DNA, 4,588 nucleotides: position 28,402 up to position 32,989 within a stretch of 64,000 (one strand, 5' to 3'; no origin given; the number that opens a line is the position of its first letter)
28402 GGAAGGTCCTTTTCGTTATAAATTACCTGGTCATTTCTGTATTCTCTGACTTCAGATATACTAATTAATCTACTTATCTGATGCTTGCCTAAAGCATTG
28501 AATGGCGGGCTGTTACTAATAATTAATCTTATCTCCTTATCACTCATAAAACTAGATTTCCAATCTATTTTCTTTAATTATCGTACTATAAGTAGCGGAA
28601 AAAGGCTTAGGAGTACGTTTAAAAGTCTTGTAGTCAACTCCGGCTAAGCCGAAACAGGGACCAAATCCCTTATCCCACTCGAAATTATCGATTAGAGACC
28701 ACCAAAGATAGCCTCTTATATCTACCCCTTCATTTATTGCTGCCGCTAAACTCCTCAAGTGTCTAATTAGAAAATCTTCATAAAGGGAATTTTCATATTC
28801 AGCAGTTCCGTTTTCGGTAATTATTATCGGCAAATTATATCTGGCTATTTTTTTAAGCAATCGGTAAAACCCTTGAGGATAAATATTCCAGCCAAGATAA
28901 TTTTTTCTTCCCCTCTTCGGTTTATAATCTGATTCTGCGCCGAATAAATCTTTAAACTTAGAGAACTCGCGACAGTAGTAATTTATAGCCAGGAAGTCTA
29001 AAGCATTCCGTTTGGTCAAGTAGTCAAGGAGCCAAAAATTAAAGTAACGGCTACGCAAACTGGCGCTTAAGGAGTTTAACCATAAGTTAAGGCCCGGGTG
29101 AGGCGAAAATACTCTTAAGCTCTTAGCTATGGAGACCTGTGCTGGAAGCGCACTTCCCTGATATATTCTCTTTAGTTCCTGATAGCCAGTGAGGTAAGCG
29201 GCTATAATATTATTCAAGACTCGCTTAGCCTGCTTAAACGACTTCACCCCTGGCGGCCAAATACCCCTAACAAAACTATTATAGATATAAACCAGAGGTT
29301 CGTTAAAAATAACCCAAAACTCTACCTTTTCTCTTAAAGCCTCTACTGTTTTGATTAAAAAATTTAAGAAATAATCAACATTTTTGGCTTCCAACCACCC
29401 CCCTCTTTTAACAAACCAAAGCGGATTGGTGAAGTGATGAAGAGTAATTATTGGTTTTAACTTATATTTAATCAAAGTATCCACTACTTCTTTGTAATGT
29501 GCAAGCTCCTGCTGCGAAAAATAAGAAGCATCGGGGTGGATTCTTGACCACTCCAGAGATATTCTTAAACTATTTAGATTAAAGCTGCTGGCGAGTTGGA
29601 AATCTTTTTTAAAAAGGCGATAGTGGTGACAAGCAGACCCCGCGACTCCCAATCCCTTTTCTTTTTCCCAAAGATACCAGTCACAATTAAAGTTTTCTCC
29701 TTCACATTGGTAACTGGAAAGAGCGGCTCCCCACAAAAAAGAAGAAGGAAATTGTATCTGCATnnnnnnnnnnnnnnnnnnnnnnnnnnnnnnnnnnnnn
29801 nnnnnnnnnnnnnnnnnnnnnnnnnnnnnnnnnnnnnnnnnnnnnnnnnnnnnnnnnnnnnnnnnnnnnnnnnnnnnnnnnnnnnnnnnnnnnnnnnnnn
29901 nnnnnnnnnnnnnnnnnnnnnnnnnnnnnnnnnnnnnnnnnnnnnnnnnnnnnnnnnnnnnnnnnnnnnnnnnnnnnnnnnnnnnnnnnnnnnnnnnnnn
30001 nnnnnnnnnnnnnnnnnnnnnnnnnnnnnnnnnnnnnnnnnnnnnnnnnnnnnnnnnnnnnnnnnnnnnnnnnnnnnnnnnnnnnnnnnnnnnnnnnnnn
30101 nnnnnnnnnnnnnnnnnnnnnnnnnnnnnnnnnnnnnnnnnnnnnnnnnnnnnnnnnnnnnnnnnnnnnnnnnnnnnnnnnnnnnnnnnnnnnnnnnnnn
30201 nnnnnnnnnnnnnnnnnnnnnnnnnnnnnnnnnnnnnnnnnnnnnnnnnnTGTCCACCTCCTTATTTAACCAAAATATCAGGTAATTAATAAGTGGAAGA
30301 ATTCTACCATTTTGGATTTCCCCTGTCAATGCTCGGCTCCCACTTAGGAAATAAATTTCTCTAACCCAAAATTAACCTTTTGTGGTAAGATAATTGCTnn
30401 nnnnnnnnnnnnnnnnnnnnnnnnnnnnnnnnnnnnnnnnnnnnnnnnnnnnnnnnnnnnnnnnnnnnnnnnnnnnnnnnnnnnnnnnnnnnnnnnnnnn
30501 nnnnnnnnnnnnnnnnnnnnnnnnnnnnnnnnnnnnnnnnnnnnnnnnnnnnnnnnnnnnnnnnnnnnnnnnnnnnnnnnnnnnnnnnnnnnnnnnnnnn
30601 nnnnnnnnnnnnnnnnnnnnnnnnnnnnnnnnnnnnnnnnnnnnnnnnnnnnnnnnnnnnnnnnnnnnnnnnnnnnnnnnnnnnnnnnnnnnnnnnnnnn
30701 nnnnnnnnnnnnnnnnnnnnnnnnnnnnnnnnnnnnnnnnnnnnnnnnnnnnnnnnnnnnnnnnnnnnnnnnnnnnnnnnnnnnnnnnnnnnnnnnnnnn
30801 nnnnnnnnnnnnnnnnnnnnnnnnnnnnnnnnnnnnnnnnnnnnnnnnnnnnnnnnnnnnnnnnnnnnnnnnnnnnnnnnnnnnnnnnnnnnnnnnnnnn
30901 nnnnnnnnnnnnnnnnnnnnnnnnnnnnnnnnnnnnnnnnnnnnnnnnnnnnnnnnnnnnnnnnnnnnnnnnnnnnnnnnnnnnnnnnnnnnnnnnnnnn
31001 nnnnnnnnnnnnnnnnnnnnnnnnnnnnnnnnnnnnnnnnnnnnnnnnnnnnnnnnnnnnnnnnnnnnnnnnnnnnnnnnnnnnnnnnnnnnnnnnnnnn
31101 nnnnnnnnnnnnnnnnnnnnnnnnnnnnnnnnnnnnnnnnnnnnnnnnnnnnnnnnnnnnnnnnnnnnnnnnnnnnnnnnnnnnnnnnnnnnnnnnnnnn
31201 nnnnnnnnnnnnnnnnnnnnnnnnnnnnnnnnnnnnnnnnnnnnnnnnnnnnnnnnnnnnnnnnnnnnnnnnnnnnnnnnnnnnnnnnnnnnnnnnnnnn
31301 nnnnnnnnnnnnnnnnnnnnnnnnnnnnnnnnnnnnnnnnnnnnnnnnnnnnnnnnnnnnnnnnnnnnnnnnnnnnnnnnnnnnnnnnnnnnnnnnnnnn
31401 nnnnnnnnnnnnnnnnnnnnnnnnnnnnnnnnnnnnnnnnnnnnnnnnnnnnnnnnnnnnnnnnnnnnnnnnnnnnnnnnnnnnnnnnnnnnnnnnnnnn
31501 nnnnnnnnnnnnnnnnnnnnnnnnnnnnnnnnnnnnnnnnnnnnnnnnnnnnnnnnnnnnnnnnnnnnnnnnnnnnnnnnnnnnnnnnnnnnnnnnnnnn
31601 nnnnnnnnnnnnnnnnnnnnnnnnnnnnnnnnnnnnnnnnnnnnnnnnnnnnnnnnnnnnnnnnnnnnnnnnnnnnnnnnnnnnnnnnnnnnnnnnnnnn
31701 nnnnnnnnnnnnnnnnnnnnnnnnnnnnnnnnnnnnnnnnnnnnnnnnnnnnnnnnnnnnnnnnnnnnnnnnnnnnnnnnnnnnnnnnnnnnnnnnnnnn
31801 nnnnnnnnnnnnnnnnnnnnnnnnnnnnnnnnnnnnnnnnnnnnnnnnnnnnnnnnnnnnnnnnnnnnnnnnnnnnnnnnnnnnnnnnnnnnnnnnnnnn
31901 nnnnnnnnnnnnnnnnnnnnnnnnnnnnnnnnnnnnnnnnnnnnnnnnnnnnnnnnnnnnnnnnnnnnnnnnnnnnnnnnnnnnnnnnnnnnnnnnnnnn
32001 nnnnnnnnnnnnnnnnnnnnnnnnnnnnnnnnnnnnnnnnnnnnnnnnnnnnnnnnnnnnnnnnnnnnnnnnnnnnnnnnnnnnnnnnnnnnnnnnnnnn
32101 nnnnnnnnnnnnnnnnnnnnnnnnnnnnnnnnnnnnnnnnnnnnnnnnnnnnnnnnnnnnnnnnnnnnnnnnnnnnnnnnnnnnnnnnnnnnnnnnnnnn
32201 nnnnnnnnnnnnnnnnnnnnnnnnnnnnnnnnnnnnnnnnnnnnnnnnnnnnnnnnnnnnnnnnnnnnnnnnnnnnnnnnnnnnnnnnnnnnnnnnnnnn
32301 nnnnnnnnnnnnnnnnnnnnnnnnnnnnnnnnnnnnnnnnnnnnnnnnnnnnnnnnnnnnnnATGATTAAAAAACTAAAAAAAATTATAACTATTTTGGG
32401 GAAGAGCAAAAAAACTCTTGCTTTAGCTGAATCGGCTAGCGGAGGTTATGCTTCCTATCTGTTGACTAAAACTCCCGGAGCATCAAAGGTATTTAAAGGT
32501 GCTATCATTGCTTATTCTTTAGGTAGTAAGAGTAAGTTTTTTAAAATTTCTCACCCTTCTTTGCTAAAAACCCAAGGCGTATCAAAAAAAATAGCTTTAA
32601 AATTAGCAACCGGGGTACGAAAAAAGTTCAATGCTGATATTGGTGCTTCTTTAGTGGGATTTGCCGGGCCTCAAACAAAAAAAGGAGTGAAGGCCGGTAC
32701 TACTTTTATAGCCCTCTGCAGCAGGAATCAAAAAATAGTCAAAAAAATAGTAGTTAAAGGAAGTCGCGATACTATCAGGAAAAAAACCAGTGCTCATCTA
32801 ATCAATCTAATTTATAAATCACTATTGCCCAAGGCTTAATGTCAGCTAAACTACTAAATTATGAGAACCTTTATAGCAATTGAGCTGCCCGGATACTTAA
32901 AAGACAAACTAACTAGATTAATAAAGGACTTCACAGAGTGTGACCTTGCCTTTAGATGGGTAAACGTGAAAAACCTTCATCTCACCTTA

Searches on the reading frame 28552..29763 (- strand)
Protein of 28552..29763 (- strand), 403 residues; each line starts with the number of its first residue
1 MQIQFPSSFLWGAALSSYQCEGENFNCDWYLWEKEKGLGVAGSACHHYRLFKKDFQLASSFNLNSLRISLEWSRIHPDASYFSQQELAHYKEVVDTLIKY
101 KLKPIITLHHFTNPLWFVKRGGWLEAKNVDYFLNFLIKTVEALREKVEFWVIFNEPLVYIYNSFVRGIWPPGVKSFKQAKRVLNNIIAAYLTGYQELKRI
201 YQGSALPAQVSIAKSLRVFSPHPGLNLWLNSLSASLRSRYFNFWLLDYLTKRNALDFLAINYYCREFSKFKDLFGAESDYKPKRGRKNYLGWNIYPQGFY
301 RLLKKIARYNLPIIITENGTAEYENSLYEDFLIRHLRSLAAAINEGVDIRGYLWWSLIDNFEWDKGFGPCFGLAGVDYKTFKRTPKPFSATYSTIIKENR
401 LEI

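Call 31: search_protein_families(library=pfam, proteins=[window:28552-29763:-], max_evalue=0.00001)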
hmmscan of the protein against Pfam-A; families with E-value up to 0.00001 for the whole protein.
window:28552-29763:- (403 aa): 2 families
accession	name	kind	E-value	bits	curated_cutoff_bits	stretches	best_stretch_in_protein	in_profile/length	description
PF00232.24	Glyco_hydro_1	-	2.8e-70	237.4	22.6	2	2-221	2-227/453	Glycosyl hydrolase family 1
PF00150.24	Cellulase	-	6.1e-06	26.3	23.5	0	39-116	9-88/272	Cellulase (glycosyl hydrolase family 5)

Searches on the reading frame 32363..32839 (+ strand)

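Call 31: search_protein_families(library=pfam, proteins=[window:32363-32839:+], max_evalue=0.00001)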
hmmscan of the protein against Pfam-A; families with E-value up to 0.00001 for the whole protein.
window:32363-32839:+ (158 aa): 1 family
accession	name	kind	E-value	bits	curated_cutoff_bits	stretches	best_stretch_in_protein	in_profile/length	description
PF02464.23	CinA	-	1.5e-37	129.1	23.5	1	6-153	6-154/155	Competence-damaged protein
